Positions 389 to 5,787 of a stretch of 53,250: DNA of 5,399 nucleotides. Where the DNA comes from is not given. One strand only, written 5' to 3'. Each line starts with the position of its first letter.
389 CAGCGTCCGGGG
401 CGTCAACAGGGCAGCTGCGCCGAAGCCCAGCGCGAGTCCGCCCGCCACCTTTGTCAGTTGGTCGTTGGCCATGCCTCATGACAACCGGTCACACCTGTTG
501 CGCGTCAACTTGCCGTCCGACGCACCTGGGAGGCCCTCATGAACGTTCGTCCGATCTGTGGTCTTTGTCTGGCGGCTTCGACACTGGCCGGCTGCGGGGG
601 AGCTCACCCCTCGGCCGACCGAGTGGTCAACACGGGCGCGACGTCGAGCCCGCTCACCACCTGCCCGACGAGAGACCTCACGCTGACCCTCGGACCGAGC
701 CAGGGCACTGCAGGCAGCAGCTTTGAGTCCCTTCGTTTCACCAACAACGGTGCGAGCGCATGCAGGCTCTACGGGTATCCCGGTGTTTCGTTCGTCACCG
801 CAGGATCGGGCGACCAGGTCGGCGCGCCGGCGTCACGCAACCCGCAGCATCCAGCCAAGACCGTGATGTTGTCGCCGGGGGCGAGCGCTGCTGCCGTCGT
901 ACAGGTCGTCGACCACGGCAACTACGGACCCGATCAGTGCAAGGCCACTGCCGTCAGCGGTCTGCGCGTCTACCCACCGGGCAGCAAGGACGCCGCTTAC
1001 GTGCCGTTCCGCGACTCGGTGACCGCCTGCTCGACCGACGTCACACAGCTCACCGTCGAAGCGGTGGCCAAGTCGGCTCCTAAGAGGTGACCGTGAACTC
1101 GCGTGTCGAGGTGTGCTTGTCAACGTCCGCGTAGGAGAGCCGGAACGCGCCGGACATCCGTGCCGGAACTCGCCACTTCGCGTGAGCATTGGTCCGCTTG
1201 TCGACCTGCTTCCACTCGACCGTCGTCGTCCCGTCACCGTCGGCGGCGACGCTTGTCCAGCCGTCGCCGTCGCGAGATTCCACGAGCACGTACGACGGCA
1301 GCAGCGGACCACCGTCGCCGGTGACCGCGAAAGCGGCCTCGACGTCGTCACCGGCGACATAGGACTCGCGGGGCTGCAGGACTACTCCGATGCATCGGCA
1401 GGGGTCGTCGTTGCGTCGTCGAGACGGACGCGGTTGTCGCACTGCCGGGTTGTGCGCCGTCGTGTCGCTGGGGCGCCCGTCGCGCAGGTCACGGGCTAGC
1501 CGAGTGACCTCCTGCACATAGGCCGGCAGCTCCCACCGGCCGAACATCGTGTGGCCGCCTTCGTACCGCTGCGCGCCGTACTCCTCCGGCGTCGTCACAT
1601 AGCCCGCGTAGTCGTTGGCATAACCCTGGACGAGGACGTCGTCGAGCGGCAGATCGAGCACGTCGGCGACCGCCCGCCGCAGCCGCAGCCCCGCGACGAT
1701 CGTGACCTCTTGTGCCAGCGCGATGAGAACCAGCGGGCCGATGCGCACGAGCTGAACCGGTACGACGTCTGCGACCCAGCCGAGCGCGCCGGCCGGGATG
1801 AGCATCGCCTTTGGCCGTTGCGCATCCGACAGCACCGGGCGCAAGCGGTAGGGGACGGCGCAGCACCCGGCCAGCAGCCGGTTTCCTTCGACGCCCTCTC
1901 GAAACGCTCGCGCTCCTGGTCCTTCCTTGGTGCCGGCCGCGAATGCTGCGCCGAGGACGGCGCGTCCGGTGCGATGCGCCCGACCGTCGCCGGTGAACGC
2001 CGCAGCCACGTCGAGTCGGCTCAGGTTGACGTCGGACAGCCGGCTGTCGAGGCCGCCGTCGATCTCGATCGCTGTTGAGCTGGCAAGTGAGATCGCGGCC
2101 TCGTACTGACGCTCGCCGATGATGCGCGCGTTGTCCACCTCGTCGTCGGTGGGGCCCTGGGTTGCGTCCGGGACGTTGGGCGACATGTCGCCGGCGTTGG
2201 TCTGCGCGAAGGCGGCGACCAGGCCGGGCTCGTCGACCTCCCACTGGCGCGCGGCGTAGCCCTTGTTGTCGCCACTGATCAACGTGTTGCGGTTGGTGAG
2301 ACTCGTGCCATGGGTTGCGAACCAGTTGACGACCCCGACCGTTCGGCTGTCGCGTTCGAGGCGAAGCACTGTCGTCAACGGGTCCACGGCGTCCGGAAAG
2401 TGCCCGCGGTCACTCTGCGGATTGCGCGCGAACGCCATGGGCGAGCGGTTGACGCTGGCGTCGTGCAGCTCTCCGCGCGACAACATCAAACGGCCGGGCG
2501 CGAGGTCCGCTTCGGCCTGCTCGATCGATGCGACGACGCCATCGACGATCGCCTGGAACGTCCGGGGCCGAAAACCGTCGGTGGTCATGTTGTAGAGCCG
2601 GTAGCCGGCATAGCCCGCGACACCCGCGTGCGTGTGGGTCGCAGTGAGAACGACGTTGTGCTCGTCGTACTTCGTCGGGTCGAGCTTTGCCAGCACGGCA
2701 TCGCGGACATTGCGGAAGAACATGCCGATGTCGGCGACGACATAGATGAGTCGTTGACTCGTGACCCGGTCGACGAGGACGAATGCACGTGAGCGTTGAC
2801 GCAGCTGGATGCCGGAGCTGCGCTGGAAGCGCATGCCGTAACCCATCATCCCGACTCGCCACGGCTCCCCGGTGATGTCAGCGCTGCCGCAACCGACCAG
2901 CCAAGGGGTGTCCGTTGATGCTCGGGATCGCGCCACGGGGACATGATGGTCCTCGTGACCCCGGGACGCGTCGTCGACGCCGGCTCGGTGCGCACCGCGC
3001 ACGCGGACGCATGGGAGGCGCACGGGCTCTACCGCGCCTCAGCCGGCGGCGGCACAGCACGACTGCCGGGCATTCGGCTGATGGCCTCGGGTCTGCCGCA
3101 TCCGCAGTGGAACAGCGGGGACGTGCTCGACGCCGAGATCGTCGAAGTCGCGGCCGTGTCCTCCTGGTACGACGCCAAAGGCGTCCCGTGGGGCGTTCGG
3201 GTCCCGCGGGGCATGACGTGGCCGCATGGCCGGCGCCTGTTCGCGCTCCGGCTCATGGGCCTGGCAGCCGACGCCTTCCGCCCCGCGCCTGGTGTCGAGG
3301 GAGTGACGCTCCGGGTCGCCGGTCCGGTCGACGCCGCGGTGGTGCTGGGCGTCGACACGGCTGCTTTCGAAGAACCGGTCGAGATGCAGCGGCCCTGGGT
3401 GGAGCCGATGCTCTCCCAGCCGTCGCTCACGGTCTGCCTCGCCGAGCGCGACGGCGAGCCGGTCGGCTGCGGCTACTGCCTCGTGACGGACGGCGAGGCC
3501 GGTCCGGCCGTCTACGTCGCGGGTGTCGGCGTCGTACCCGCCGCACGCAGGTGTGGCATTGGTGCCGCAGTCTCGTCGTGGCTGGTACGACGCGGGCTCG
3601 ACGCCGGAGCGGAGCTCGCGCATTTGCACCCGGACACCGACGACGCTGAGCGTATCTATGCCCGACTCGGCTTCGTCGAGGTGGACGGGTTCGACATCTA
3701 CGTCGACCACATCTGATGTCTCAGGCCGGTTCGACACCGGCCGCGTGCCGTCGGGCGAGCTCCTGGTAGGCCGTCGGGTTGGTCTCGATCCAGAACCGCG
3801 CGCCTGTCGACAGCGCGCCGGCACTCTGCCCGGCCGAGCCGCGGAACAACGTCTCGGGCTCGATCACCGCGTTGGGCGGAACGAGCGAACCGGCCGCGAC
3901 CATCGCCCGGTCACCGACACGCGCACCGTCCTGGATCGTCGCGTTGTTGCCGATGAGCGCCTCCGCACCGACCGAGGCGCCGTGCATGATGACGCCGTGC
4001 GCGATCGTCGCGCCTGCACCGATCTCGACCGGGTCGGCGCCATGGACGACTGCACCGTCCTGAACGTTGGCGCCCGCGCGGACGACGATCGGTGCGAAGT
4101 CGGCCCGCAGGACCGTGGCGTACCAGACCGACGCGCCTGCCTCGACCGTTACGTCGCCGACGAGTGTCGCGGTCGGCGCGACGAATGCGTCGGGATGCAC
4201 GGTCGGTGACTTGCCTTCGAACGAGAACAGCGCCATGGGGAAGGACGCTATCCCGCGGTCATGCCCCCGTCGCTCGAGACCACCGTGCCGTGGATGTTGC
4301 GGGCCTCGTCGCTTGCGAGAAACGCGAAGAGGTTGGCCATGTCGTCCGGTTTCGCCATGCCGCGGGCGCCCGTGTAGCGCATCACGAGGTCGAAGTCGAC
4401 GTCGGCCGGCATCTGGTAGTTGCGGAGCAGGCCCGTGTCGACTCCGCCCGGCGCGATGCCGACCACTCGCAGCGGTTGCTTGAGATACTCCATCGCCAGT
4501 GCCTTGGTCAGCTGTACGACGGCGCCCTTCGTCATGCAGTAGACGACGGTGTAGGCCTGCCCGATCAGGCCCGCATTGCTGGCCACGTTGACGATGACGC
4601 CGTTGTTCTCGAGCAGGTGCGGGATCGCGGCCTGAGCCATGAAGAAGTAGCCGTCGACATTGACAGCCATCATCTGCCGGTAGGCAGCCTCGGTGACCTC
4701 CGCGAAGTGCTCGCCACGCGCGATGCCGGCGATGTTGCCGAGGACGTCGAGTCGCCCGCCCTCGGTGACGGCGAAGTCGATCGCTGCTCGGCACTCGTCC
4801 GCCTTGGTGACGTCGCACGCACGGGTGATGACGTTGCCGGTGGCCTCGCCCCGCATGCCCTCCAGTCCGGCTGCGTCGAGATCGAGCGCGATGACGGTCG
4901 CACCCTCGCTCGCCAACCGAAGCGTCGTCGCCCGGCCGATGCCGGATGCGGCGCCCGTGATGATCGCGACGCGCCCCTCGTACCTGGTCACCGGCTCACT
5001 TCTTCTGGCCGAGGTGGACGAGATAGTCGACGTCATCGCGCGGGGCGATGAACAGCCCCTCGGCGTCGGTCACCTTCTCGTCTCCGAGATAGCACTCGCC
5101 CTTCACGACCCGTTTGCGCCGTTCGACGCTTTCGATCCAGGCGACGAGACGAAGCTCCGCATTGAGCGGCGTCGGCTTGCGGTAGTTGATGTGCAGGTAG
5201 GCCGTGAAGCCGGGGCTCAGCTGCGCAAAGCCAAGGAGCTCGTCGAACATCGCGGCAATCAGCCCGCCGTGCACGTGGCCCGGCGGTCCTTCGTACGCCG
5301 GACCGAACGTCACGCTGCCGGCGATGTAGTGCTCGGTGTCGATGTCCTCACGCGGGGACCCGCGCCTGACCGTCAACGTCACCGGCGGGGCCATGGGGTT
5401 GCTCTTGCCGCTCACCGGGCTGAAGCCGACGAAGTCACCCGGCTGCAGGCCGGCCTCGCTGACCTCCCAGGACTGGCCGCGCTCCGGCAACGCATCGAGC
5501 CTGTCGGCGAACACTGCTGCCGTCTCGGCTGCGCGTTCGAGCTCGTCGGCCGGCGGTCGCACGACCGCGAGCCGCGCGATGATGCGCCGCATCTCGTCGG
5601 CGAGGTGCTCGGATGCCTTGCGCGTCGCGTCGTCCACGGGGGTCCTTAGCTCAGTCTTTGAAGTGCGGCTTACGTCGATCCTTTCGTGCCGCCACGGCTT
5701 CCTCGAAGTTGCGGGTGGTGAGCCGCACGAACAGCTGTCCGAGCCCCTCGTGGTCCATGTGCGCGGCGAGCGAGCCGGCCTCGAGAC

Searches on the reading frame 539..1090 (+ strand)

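Call 16: search_protein_families(library=pfam, proteins=[window:539-1090:+])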
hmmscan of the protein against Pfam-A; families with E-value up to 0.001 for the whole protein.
window:539-1090:+ (183 aa): 1 family
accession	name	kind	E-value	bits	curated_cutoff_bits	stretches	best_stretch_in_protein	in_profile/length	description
PF14016.12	DUF4232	-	3.4e-31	108.5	27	1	42-176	1-128/129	Domain of unknown function (DUF4232)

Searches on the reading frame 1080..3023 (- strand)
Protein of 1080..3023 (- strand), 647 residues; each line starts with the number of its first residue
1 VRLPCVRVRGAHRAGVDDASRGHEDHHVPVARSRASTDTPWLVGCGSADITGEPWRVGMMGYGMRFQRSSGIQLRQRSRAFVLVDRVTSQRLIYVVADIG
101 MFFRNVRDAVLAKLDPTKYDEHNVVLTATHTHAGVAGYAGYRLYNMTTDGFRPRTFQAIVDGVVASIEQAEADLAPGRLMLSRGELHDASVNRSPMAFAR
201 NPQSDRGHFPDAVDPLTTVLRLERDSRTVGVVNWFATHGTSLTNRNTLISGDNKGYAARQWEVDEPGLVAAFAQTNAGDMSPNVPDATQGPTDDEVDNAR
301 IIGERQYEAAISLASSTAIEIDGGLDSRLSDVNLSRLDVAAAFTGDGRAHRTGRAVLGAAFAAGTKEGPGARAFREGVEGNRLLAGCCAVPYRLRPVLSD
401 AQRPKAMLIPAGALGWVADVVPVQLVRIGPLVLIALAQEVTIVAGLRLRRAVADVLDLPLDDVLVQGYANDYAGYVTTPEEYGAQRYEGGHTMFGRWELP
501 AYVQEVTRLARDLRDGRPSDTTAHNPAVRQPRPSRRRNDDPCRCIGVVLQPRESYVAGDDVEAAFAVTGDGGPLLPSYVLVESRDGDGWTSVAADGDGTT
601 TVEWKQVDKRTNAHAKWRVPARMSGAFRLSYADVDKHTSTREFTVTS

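Call 16: search_protein_families(library=pfam, proteins=[window:1080-3023:-])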
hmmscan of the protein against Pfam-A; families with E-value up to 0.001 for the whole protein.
window:1080-3023:- (647 aa): 2 families
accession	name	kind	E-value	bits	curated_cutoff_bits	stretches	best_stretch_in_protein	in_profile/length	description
PF04734.18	Ceramidase_alk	-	1.7e-153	512.4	32.1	1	41-504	1-509/509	Neutral/alkaline non-lysosomal ceramidase, N-terminal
PF17048.11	Ceramidse_alk_C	-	1.6e-08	35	30.5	1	547-646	50-163/169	Neutral/alkaline non-lysosomal ceramidase, C-terminal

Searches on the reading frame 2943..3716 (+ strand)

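Call 16: search_protein_families(library=pfam, proteins=[window:2943-3716:+])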
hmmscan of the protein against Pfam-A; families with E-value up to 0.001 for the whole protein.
window:2943-3716:+ (257 aa): 5 families
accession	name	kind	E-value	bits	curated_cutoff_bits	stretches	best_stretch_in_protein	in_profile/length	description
PF00583.31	Acetyltransf_1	-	7.3e-12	46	20.7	1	147-244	17-116/116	Acetyltransferase (GNAT) family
PF13508.13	Acetyltransf_7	-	2.3e-09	37.9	27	1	163-246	4-84/84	Acetyltransferase (GNAT) domain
PF24553.2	Rv0428c_C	-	0.00014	22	27.2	1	64-246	48-217/224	Probable histone acetyltransferase Rv0428c C-terminal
PF13673.13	Acetyltransf_10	-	0.00066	20.1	23.6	1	154-249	23-111/128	Acetyltransferase (GNAT) domain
PF13527.13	Acetyltransf_9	-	0.00095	19.6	25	0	135-244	14-124/127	Acetyltransferase (GNAT) domain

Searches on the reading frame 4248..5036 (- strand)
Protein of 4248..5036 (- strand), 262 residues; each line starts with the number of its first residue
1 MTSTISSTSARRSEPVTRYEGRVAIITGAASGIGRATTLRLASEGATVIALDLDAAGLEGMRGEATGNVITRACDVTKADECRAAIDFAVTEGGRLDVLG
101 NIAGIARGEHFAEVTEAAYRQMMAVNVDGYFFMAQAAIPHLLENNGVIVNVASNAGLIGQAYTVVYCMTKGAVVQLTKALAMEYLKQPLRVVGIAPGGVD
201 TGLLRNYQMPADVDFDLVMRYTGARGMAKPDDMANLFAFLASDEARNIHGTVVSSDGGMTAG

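Call 16: search_protein_families(library=pfam, proteins=[window:4248-5036:-])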
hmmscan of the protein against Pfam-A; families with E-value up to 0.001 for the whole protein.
window:4248-5036:- (262 aa): 4 families
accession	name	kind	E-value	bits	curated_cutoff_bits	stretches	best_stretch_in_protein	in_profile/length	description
PF13561.12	adh_short_C2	-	2.3e-51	175.1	27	1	28-260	1-236/236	Enoyl-(Acyl carrier protein) reductase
PF00106.31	adh_short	-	3.3e-49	167.5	26.6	1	22-206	1-189/195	short chain dehydrogenase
PF08659.16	KR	-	2.9e-11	44.1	22.6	1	25-171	4-154/180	KR domain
PF23441.1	SDR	-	5.9e-06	26.3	27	1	68-259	62-255/258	SDR-like rossmann domain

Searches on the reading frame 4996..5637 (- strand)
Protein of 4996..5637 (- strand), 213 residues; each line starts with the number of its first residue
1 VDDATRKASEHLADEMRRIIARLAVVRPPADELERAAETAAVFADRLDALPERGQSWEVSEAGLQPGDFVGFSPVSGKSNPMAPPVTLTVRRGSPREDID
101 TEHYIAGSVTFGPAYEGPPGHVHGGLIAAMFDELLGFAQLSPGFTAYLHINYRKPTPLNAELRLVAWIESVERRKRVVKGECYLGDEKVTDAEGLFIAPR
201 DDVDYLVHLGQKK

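Call 16: search_protein_families(library=pfam, proteins=[window:4996-5637:-])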
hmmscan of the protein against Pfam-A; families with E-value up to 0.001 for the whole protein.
window:4996-5637:- (213 aa): 1 family
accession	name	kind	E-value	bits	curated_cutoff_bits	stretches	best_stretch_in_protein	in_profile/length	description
PF03061.28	4HBT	-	8.2e-08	32.9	20.6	1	120-188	2-76/79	Thioesterase superfamily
